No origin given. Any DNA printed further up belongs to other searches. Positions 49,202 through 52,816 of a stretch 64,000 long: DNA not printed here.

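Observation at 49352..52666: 1104-aa protein combining a TPM-like N-terminal domain, a TM helix, ~800 aa of coiled coil and a 100-aa K/E/R charge tail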

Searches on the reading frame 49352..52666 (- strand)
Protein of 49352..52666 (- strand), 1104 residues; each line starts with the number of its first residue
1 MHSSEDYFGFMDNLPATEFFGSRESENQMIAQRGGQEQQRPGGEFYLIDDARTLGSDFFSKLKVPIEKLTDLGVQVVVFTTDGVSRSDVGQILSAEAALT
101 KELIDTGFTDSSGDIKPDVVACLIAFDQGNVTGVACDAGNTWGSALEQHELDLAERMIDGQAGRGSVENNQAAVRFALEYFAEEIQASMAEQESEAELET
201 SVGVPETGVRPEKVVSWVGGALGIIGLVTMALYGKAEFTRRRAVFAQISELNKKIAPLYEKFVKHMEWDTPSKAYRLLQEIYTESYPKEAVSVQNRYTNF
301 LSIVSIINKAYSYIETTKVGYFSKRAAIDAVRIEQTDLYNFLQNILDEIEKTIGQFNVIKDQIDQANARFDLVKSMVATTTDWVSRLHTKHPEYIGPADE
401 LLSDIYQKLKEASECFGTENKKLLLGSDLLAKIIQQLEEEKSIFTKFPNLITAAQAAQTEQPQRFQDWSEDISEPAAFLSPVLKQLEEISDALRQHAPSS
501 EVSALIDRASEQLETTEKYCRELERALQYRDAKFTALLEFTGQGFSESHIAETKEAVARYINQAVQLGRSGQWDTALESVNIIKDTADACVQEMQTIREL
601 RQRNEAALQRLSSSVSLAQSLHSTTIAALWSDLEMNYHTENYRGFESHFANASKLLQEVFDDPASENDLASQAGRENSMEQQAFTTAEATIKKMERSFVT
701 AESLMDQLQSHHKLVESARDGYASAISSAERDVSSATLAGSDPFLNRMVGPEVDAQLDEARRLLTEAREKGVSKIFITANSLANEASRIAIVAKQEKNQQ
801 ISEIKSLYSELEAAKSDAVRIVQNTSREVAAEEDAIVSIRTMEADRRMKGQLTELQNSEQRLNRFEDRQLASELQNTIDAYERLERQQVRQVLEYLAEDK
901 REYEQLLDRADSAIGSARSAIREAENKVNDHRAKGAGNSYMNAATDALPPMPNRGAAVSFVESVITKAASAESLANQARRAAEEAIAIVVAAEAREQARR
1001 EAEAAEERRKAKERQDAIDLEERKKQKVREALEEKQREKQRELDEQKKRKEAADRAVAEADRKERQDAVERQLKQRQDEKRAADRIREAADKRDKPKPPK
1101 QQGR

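Call 6: search_protein_families(library=pfam, proteins=[window:49352-52666:-], max_evalue=0.1)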
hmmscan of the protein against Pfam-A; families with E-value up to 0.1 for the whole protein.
window:49352-52666:- (1104 aa): 2 families
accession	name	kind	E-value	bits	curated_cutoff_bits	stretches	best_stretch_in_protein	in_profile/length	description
PF06103.16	DUF948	-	0.034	14.8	37.2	0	328-388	28-88/89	Bacterial protein of unknown function (DUF948)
PF21940.1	Pfc11_Rna14-15-ID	-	0.096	13.1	27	0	781-814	3-36/111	Pfc11 Rna14/15 interacting domain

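Call 7: search_protein_families(library=ncbifam, proteins=[window:49352-52666:-], max_evalue=0.1)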
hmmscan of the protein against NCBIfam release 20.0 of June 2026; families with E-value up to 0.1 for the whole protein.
window:49352-52666:- (1104 aa): 2 families
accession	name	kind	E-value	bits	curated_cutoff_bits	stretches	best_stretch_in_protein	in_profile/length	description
NF033942.0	GjpA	subfamily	0.02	14.1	100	1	631-705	53-125/331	outer membrane porin GjpA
TIGR04527.1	mycoplas_twoTM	subfamily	0.021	14.5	125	1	802-931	36-173/248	MG_279/MG_280 family protein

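Call 8: find_homologous_proteins(query=window:49352-52666:-)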
Query window:49352-52666:- (1104 aa): 1 proteins with E <= 0.001 among 8000 candidates.
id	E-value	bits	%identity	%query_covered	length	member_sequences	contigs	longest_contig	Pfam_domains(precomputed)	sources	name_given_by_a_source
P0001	0.0e+0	2361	100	100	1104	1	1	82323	-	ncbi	-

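Call 10: find_encoding_contigs(protein=P0001, flank=10000, max_places=6)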
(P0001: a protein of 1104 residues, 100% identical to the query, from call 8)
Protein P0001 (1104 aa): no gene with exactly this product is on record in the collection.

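Call 29: search_protein_representatives(protein=window:49697-52666:-)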
Query: 990 residues. Proteins with E-value up to 0.001 (for the whole library): 101; up to 1e-10: 72; up to 1e-30: 23. The best 101 are listed.
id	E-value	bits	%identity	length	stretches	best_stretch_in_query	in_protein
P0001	0.0e+00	2135.2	100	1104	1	1-990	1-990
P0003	2.6e-141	489.3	34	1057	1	35-986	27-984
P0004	3.8e-127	442.4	32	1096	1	12-986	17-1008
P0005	6.8e-81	289.4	26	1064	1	31-985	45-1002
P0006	4.9e-67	243.5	27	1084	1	33-987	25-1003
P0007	1.9e-63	231.6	27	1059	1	38-987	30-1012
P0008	2.8e-57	211.2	28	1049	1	176-987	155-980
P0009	1.2e-51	192.6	26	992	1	332-986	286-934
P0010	1.4e-48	182.5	26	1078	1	270-987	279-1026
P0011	1.6e-48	182.3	26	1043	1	274-987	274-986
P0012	2.8e-48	181.4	25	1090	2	278-986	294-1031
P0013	1.4e-47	179.1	26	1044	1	29-986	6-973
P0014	1.2e-46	176.1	24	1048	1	26-986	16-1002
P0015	4.5e-45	170.9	26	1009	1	303-983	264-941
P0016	9.0e-44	166.5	26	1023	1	195-988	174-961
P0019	7.3e-35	137.1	25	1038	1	334-986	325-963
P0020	1.2e-34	136.3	31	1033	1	542-985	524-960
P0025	7.2e-30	120.6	27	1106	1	507-987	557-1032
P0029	2.1e-28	115.7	28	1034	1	454-987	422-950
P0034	2.6e-27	112.1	26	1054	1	433-988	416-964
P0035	3.3e-27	111.8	28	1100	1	521-987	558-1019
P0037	1.1e-26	110.0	21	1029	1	61-984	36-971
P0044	6.7e-23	97.5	27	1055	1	433-985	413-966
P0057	8.5e-17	77.3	25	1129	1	473-985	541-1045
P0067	2.0e-12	62.8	23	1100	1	342-986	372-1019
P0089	3.8e-07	45.4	24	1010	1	523-987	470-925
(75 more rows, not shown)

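Call 34: search_protein_families(library=pfam, alignment_id=A2, max_evalue=0.01)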
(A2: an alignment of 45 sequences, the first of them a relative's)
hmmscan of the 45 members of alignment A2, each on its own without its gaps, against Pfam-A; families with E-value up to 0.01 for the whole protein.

A. member 1, P0001 (1104 aa): 0 families

B. families by the number of members that match (of 45 scanned): 7 families
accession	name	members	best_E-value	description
PF04536.20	TPM_phosphatase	11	3.2e-12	TPM domain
PF25642.1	DUF7944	1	0.00053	Domain of unknown function (DUF7944)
PF06785.16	UPF0242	1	0.0008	Uncharacterised protein family (UPF0242) N-terminus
PF13838.12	Clathrin_H_link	1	0.0076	Clathrin-H-link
PF16101.10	PRIMA1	1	0.0076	Proline-rich membrane anchor 1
PF22360.1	SbsC_spectrin-like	1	0.0084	SbsC,spectrin-like repeat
PF22638.1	FlgK_D1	1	0.0092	Flagellar hook-associated protein FlgK helical domain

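Call 35: search_protein_families(library=pfam, proteins=[P0003, P0004, P0005, P0006, P0007, P0008, P0013, P0014, P0037], max_evalue=0.1)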
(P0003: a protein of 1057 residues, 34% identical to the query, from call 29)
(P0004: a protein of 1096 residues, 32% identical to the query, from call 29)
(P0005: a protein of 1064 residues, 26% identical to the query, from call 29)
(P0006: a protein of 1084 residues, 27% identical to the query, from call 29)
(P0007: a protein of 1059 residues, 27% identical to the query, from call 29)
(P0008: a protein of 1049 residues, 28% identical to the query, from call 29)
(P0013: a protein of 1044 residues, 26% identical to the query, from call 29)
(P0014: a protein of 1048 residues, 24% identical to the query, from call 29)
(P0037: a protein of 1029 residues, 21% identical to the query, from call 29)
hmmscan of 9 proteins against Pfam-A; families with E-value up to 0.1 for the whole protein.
P0003 (1057 aa): 0 families

P0004 (1096 aa): 0 families

P0005 (1064 aa): 2 families
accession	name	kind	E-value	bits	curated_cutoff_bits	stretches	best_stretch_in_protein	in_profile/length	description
PF25642.1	DUF7944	-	0.00053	21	27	1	884-947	21-81/82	Domain of unknown function (DUF7944)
PF11839.13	Alanine_zipper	-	0.019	15.6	23.1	1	767-828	6-65/69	Alanine-zipper, major outer membrane lipoprotein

P0006 (1084 aa): 0 families

P0007 (1059 aa): 3 families
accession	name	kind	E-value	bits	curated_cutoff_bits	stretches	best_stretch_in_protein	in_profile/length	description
PF04536.20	TPM_phosphatase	-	3.7e-05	24.2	22.1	1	63-167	26-121/125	TPM domain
PF18125.6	RlmM_FDX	-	0.06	14.3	22.2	0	124-170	4-49/71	RlmM ferredoxin-like domain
PF13344.12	Hydrolase_6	-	0.086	13.3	27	0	42-101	7-63/101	Haloacid dehalogenase-like hydrolase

P0008 (1049 aa): 1 family
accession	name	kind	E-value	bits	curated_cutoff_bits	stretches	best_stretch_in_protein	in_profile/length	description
PF07728.20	AAA_5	-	0.042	14.3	22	0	338-380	83-125/139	AAA domain (dynein-related subfamily)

P0013 (1044 aa): 2 families
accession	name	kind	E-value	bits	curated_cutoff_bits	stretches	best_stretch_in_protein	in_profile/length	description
PF00441.29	Acyl-CoA_dh_1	-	0.021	15.4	22.4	1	743-819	2-80/150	Acyl-CoA dehydrogenase, C-terminal domain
PF00721.27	TMV_coat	-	0.094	13.5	26.5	1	812-915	21-120/146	Virus coat protein (TMV like)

P0014 (1048 aa): 3 families
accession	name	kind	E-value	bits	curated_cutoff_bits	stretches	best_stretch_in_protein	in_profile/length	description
PF04536.20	TPM_phosphatase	-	1.7e-05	25.2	22.1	1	37-166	2-124/125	TPM domain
PF09860.14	DUF2087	-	0.051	14.2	22.4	0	814-852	9-45/69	Uncharacterized protein conserved in bacteria (DUF2087)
PF00702.32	Hydrolase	-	0.064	14.1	26.4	1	46-83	96-134/191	haloacid dehalogenase-like hydrolase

P0037 (1029 aa): 1 family
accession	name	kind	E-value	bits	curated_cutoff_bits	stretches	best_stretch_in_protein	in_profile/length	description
PF23248.1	KH_PARP14_2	-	0.072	13.4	27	0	695-728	39-72/72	PARP14, second type I KH domain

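Call 36: find_homologous_proteins(query=A2, max_evalue=1e-10)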
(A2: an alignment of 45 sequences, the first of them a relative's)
Query A2 (45 sequences) (1104 aa, profile of the alignment): 4 proteins with E <= 1e-10 among 8000 candidates.
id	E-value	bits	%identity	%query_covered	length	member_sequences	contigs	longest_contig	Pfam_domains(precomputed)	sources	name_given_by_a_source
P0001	4.7e-256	871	100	100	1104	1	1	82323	-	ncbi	-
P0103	4.5e-18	83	25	5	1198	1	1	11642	PF13175.13,PF06470.19,PF13476.13,PF13555.13,PF02463.26,PF13304.13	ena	-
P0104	1.4e-15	75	24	5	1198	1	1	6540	PF13175.13,PF06470.19,PF13476.13,PF13555.13,PF02463.26,PF13304.13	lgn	-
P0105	1.3e-13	68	-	-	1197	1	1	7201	PF13175.13,PF06470.19,PF13476.13,PF13555.13,PF02463.26,PF24161.2,PF13304.13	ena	-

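Call 37: list_cluster_members(proteins=[P0003, P0004, P0005, P0006, P0007, P0008, P0013, P0014, P0010, P0012])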
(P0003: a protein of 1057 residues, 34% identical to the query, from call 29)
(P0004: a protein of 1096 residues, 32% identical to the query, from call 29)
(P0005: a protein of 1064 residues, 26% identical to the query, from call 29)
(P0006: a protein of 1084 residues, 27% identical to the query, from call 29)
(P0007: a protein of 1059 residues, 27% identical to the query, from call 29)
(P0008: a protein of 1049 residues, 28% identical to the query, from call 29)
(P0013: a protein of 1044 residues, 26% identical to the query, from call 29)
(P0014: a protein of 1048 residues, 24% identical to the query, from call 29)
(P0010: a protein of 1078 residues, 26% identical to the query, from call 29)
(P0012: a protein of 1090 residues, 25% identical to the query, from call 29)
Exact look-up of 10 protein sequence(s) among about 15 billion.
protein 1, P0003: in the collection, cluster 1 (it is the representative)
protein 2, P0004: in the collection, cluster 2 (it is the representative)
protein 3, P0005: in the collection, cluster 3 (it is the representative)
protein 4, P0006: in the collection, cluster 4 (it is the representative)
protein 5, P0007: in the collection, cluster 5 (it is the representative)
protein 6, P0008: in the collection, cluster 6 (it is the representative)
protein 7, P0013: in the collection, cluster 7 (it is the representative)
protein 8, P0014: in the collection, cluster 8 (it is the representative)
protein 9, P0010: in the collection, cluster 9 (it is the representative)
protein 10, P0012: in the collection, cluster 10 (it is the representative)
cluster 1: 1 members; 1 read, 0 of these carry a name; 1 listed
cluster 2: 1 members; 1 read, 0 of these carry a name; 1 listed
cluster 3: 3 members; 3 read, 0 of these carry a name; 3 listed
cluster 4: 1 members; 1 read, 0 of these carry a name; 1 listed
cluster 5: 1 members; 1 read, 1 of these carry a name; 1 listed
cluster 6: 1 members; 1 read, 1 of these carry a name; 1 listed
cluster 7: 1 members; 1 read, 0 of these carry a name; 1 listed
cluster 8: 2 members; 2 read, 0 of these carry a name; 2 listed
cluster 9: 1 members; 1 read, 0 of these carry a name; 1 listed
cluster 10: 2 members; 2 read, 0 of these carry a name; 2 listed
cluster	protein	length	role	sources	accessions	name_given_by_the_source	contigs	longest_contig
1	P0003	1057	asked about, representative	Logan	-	-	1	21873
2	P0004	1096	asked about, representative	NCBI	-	-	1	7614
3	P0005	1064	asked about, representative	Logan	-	-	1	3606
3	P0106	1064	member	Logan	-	-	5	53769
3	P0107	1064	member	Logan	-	-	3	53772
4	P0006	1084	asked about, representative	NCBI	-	-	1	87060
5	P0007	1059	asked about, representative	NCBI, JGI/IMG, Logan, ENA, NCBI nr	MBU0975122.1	hypothetical protein KKD03_05485 [Patescibacteria group bacterium] | hypothetical protein [Patescibacteria group bacterium]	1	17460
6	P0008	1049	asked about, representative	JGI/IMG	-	hypothetical protein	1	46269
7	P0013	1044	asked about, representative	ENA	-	-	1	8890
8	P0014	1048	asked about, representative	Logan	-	-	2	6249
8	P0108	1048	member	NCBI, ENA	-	-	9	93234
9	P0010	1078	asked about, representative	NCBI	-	-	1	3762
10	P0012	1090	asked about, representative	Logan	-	-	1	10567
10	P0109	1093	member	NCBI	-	-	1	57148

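Call 42: find_related_loci(query=A4, collection=genome_contigs, flank=10000)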
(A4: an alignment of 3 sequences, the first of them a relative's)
Query A4 (1104 aa) in genome_contigs; peptide patterns used: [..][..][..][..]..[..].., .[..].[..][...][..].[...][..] (x = any residue, [..] = any of these).
268 stretches matched a pattern; 1 encode a relative of the query (tblastn E <= 1e-3); 1 distinct loci.
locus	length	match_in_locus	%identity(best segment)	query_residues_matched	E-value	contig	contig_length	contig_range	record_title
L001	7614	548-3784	31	4-1050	4e-140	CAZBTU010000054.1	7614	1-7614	MAG TPA_asm: uncultured Pseudomonadales bacterium isolate SRP286056_co2_100 genome assembly, contig: NODE_16454_length_7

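Call 45: find_encoding_contigs(protein=P0006, flank=10000, max_places=3)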
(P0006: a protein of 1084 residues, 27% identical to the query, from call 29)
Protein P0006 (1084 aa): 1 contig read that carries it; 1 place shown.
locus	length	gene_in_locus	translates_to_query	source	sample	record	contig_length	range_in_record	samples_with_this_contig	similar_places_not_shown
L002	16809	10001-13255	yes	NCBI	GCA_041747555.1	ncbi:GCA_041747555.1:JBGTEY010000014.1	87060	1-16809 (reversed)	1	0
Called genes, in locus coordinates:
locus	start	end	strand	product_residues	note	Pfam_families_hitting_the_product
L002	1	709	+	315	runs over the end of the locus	PF00535:Glycos_transf_2, PF10111:Glyco_tranf_2_2, PF13641:Glyco_tranf_2_3, PF13506:Glyco_transf_21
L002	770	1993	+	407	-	-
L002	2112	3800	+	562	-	PF00999:Na_H_Exchanger, PF02254:TrkA_N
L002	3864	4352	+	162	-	PF12840:HTH_20, PF01022:HTH_5, PF04945:YHS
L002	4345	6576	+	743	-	PF00403:HMA, PF00122:E1-E2_ATPase, PF00702:Hydrolase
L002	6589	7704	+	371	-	PF13386:DsbD_2, PF13473:Cupredoxin_1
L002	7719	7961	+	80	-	PF00403:HMA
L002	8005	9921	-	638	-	-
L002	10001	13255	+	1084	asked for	-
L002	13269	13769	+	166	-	PF03449:GreA_GreB_N, PF01272:GreA_GreB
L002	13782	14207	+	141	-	-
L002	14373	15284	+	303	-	-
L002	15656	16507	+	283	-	-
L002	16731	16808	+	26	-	?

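Call 46: find_encoding_contigs(protein=P0003, flank=10000, max_places=3)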
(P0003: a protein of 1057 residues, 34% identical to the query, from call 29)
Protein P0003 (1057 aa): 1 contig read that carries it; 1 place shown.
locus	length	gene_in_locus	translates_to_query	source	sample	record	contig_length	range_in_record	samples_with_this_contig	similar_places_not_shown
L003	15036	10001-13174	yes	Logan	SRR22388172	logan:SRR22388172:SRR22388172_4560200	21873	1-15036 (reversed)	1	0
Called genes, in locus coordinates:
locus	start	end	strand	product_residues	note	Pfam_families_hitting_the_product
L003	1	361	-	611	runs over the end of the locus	-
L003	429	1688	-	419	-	-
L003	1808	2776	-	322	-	-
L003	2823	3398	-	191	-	-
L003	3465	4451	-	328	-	PF00459:Inositol_P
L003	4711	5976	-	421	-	-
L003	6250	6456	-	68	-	PF00300:His_Phos_1 (weak)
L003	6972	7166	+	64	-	PF04070:DUF378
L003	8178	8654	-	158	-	PF00293:NUDIX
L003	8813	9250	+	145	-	PF03013:Pyr_excise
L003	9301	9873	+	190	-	-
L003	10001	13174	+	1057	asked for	-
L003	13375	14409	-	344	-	PF01738:DLH (faint), PF02129:Peptidase_S15, PF00561:Abhydrolase_1, PF12146:Hydrolase_4, PF20434:BD-FAE (weak), PF12697:Abhydrolase_6, PF00326:Peptidase_S9, PF08840:BAAT_C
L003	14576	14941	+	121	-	-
